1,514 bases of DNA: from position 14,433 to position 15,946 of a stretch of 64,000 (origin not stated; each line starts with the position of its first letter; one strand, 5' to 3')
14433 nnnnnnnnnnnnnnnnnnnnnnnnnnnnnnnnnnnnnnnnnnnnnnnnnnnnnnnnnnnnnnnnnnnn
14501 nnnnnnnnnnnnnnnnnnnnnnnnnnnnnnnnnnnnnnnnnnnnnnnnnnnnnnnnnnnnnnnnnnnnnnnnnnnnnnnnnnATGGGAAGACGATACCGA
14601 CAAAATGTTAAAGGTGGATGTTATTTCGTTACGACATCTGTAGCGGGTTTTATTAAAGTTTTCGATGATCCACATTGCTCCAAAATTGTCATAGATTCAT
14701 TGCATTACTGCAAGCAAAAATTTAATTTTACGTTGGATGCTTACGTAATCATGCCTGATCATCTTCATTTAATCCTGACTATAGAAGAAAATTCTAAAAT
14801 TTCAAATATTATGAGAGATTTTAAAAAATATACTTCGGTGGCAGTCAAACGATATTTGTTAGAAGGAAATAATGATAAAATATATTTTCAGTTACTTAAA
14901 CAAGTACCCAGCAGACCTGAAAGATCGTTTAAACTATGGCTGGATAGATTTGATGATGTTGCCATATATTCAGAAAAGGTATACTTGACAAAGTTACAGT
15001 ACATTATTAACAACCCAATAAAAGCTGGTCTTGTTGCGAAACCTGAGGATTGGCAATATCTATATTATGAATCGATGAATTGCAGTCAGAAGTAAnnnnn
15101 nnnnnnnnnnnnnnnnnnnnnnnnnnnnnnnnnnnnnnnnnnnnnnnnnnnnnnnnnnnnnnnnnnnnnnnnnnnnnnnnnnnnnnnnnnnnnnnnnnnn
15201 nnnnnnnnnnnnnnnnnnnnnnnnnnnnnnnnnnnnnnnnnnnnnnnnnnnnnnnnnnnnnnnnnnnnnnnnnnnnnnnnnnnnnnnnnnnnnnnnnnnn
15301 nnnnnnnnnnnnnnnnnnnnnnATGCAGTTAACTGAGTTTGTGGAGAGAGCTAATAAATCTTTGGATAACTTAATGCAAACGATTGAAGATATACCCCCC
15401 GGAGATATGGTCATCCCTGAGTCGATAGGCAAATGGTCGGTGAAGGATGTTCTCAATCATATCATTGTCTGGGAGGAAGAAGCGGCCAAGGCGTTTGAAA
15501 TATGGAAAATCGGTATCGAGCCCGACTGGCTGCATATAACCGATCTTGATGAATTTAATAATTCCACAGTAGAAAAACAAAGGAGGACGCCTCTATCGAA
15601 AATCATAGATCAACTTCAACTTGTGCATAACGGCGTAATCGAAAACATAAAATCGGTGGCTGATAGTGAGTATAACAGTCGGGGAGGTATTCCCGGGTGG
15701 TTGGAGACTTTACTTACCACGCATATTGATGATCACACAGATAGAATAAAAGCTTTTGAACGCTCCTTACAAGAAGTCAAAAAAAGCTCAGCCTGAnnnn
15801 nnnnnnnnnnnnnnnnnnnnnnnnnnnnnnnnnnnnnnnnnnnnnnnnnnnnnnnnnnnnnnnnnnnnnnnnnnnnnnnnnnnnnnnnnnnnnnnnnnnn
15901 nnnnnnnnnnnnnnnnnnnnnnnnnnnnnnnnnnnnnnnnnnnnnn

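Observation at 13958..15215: REP/RAYT island (REPtron) inserted within a methylmalonyl-CoA pathway neighbourhood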

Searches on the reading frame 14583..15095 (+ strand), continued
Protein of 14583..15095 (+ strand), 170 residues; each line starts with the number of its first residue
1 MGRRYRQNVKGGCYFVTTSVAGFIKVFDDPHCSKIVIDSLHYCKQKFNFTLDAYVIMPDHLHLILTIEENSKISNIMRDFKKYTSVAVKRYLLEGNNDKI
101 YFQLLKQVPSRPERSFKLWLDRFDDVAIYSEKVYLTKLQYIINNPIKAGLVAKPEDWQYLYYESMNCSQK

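Call 39: fold_search(model_id=the predicted structure, library=pdb)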
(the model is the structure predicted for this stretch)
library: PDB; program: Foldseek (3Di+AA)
matches with E <= 10: 1190; with E <= 0.001: 30
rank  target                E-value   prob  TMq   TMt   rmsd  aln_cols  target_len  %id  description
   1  4er8_A                1.9e-10  1.00  0.73  0.75   2.8       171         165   23  Structure of the REP associates tyrosine transposase bound to a REP hairpin (released 2012-08-15)
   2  2xma_A                6.0e-07  1.00  0.53  0.63   8.1       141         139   16  DEINOCOCCUS RADIODURANS ISDRA2 TRANSPOSASE RIGHT END DNA COMPLEX (released 2010-10-13)
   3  2xma_E                1.2e-06  1.00  0.53  0.63   7.8       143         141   15  DEINOCOCCUS RADIODURANS ISDRA2 TRANSPOSASE RIGHT END DNA COMPLEX (released 2010-10-13)
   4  2xma_B                1.2e-06  1.00  0.53  0.65   8.2       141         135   16  DEINOCOCCUS RADIODURANS ISDRA2 TRANSPOSASE RIGHT END DNA COMPLEX (released 2010-10-13)
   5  2xm3_D                2.1e-06  1.00  0.53  0.67   6.7       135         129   17  Deinococcus radiodurans ISDra2 Transposase Left end DNA complex (released 2010-10-13)
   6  2xm3_C                2.2e-06  1.00  0.54  0.70   7.7       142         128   15  Deinococcus radiodurans ISDra2 Transposase Left end DNA complex (released 2010-10-13)
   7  2xqc_D                2.3e-06  1.00  0.53  0.67   6.4       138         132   14  DEINOCOCCUS RADIODURANS ISDRA2 TRANSPOSASE COMPLEXED WITH LEFT END RECOGNITION AND CLEAVAGE SITE AND ZN (released 2010-10-13)
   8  2xm3_A                2.5e-06  1.00  0.53  0.69   8.0       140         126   17  Deinococcus radiodurans ISDra2 Transposase Left end DNA complex (released 2010-10-13)
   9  2fyx_A                2.6e-06  1.00  0.50  0.63   6.9       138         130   22  Crystal structure of a putative transposase (dr_0177) from deinococcus radiodurans r1 at 1.90 A resolution (released 2006-02-21)
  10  2vjv_A                3.8e-06  1.00  0.50  0.67   6.0       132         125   14  Crystal structure of the IS608 transposase in complex with left end 26-mer DNA hairpin and a 6-mer DNA representing th (released 2008-02-19)
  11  2xm3_B                5.2e-06  1.00  0.53  0.68   7.9       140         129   17  Deinococcus radiodurans ISDra2 Transposase Left end DNA complex (released 2010-10-13)
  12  2vih_B                5.2e-06  1.00  0.52  0.67   7.4       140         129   14  CRYSTAL STRUCTURE OF THE IS608 TRANSPOSASE IN COMPLEX WITH Left END 26-MER DNA (released 2008-02-19)
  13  2xo6_D                6.6e-06  1.00  0.53  0.68   8.0       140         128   17  DEINOCOCCUS RADIODURANS ISDRA2 TRANSPOSASE Y132F MUTANT COMPLEXED WITH LEFT END RECOGNITION AND CLEAVAGE SITE (released 2010-10-13)
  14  2vju_A                7.1e-06  1.00  0.52  0.66   7.9       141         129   14  Crystal structure of the IS608 transposase in complex with the complete Right end 35-mer DNA and manganese (released 2008-02-19)
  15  2xo6_A                7.5e-06  1.00  0.53  0.65   6.5       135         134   17  DEINOCOCCUS RADIODURANS ISDRA2 TRANSPOSASE Y132F MUTANT COMPLEXED WITH LEFT END RECOGNITION AND CLEAVAGE SITE (released 2010-10-13)
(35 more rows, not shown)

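Call 54: find_encoding_contigs(protein=P0012, flank=3000, max_places=2)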
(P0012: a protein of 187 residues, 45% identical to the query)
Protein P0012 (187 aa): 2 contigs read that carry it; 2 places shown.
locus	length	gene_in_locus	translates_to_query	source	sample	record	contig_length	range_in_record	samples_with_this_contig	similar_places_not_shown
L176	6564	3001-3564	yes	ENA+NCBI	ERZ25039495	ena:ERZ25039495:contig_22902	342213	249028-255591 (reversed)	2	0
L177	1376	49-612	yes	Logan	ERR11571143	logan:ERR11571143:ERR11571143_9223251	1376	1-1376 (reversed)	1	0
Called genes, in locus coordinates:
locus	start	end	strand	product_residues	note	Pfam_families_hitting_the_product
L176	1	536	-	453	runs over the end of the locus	PF06965:Na_H_antiport_1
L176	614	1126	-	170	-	PF05977:MFS_3, PF07690:MFS_1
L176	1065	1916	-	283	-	PF05977:MFS_3, PF07690:MFS_1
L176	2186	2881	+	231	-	-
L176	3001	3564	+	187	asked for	PF01797:Y1_Tnp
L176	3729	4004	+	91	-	-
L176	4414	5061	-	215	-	-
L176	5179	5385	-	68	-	PF04055:Radical_SAM (weak)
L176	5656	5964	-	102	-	PF13380:CoA_binding_2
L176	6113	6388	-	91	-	-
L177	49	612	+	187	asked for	PF01797:Y1_Tnp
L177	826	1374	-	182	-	?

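Call 55: find_encoding_contigs(protein=P0007, flank=3000, max_places=1)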
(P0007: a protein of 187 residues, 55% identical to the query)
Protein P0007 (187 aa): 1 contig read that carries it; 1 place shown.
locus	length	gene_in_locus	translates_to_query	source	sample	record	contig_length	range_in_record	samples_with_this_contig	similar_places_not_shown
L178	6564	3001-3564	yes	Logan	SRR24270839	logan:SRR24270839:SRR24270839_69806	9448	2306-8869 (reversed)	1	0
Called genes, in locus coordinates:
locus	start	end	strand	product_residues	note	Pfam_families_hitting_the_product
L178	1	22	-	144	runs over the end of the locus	-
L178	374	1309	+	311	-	PF03308:MeaB, PF00009:GTP_EFTU (faint), PF03266:NTPase_1 (faint)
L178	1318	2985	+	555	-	PF01642:MM_CoA_mutase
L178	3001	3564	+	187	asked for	PF01797:Y1_Tnp (weak)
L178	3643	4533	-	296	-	-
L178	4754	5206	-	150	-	-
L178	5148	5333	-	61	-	-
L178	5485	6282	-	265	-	PF01209:Ubie_methyltran (faint), PF01135:PCMT (weak), PF13489:Methyltransf_23, PF13847:Methyltransf_31, PF08241:Methyltransf_11, PF08242:Methyltransf_12, PF13649:Methyltransf_25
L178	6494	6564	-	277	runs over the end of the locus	PF02567:PhzC-PhzF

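Call 56: find_encoding_contigs(protein=P0018, flank=3000, max_places=1)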
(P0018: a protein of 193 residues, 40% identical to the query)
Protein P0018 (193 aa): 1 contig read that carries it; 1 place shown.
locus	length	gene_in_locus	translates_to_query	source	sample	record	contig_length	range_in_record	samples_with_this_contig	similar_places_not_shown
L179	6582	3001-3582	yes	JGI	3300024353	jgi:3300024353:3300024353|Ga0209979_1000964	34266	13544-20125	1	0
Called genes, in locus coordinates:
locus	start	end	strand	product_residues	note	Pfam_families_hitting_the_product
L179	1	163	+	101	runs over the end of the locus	PF02597:ThiS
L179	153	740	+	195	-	PF02245:Pur_DNA_glyco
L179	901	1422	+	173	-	PF05198:IF3_N, PF00707:IF3_C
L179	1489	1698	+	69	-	PF01632:Ribosomal_L35p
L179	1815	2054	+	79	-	PF00453:Ribosomal_L20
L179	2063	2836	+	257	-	PF22435:MRM3-like_sub_bind, PF08032:SpoU_sub_bind, PF00588:SpoU_methylase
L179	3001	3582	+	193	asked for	PF01797:Y1_Tnp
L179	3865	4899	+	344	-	PF02912:Phe_tRNA-synt_N, PF01409:tRNA-synt_2d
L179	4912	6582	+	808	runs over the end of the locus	PF01588:tRNA_bind, PF03483:B3_4, PF03484:B5, PF17759:tRNA_synthFbeta, PF03147:FDX-ACB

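Call 57: find_encoding_contigs(protein=P0020, flank=3000, max_places=1)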
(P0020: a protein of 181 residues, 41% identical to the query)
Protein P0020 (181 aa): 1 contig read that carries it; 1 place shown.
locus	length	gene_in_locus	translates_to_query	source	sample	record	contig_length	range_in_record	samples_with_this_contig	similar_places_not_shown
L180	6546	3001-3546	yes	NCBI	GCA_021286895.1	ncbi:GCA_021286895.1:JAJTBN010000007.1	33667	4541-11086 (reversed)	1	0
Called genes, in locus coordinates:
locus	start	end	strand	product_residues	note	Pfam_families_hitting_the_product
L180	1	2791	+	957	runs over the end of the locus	PF00082:Peptidase_S8, PF18962:Por_Secre_tail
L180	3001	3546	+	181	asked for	PF01797:Y1_Tnp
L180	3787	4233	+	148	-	PF02576:RimP_N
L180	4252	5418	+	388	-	-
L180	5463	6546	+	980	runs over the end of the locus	PF04760:IF2_N, PF00009:GTP_EFTU, PF01926:MMR_HSR1, PF02421:FeoB_N (faint), PF22042:EF-G_D2, PF11987:IF-2, PF03144:GTP_EFTU_D2 (weak)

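Call 72: search_protein_families(library=phrogs, proteins=[L168:9470-9931:+], max_evalue=0.01)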
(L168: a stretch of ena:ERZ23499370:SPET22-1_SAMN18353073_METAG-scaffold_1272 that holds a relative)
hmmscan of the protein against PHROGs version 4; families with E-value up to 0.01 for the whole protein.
L168:9470-9931:+ (154 aa): 0 families

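Call 73: search_protein_families(library=padloc, proteins=[L168:9470-9931:+, window:14583-15092:+], max_evalue=0.01)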
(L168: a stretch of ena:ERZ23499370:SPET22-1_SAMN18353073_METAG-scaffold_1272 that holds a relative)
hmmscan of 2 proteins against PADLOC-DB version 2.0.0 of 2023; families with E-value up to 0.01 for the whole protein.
L168:9470-9931:+ (154 aa): 0 families

window:14583-15092:+ (170 aa): 0 families

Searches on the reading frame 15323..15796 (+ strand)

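Call 4: search_protein_families(library=pfam, proteins=[window:15323-15796:+], max_evalue=0.01)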
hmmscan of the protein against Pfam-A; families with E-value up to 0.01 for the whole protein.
window:15323-15796:+ (157 aa): 3 families
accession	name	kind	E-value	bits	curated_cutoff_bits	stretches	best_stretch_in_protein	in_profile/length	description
PF12867.12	DinB_2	-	6.1e-08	33.6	24.8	1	13-124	5-102/128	DinB superfamily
PF08020.16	DUF1706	-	4.6e-07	30.4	24.2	1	5-124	9-135/166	Protein of unknown function (DUF1706)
PF05163.17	DinB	-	0.00083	19.8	23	1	4-99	6-85/165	DinB family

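Call 5: search_protein_families(library=ncbifam, proteins=[window:15323-15796:+], max_evalue=0.01)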
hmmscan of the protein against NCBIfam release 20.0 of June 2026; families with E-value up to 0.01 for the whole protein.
window:15323-15796:+ (157 aa): 1 family
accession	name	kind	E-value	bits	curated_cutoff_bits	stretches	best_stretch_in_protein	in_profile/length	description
TIGR03083.1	TIGR03083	domain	0.0014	19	50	1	12-99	4-84/202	maleylpyruvate isomerase family mycothiol-dependent enzyme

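Call 72: search_protein_families(library=phrogs, proteins=[window:15323-15793:+], max_evalue=0.01)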
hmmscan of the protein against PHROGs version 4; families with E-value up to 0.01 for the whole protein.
window:15323-15793:+ (157 aa): 0 families

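Call 73: search_protein_families(library=padloc, proteins=[window:15323-15793:+], max_evalue=0.01)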
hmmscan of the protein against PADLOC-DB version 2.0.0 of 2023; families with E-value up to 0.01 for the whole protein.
window:15323-15793:+ (157 aa): 0 families
